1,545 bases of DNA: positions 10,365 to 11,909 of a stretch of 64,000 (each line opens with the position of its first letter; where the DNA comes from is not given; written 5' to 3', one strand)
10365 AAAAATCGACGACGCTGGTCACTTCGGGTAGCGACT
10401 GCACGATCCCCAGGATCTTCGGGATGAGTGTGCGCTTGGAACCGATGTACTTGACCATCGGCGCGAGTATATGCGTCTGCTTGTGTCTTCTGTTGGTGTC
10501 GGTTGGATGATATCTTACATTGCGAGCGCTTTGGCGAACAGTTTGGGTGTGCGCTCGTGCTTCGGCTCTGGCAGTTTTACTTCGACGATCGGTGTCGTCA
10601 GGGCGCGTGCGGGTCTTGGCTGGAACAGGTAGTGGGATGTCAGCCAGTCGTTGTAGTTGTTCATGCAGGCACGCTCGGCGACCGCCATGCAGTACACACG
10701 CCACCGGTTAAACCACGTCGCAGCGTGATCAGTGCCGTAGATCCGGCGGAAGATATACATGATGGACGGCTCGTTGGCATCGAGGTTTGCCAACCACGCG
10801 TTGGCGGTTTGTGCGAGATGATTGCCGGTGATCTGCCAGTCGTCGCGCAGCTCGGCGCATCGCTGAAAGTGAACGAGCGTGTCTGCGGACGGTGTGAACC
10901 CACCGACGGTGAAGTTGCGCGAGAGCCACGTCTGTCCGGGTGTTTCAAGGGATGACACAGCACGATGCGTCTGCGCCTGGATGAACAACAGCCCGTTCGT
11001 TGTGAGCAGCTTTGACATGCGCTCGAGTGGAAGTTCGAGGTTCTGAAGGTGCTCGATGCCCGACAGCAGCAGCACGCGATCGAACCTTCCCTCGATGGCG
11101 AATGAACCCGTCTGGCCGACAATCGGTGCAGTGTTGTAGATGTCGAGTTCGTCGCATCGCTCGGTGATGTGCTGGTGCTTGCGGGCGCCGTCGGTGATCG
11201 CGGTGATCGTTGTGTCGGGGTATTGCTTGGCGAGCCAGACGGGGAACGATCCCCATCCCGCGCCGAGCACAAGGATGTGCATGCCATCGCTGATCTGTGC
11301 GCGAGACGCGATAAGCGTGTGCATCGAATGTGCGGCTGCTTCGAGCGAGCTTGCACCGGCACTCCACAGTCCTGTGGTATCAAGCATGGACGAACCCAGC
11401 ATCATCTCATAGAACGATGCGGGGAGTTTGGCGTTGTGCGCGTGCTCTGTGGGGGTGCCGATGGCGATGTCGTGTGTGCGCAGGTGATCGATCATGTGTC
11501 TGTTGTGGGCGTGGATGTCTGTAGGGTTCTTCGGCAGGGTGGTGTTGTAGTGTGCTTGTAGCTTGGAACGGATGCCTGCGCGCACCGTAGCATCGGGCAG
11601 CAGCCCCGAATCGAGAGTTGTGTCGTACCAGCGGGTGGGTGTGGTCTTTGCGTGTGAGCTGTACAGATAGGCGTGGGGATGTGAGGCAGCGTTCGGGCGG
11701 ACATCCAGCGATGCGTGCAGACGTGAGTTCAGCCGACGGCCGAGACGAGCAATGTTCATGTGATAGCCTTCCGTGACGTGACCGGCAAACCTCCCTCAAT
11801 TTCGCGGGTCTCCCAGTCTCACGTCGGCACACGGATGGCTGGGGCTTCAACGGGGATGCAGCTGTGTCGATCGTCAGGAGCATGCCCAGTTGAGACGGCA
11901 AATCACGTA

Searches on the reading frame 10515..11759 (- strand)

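Call 3: search_protein_families(library=pfam, proteins=[window:10515-11759:-], max_evalue=1)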
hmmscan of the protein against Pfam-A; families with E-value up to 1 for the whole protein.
window:10515-11759:- (414 aa): 8 families
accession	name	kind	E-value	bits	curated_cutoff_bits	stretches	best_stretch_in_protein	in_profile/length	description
PF02353.26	CMAS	-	1.9e-21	77.1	27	1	114-337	18-244/273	Mycolic acid cyclopropane synthetase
PF13489.12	Methyltransf_23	-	4.9e-05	23.6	27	1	156-283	20-137/164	Methyltransferase domain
PF08242.18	Methyltransf_12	-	5.2e-05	24.3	30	1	163-258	1-98/98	Methyltransferase domain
PF13649.12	Methyltransf_25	-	0.00014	22.9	27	1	162-256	1-97/97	Methyltransferase domain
PF13847.12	Methyltransf_31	-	0.0045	17.1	27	1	156-263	1-112/145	Methyltransferase domain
PF08241.18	Methyltransf_11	-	0.0049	17.9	21.2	1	164-260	2-95/95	Methyltransferase domain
PF05175.20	MTS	-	0.14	12.2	23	1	158-229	31-102/170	Methyltransferase small domain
PF02390.23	Methyltransf_4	-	0.18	11.7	24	1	163-211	6-54/173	Putative methyltransferase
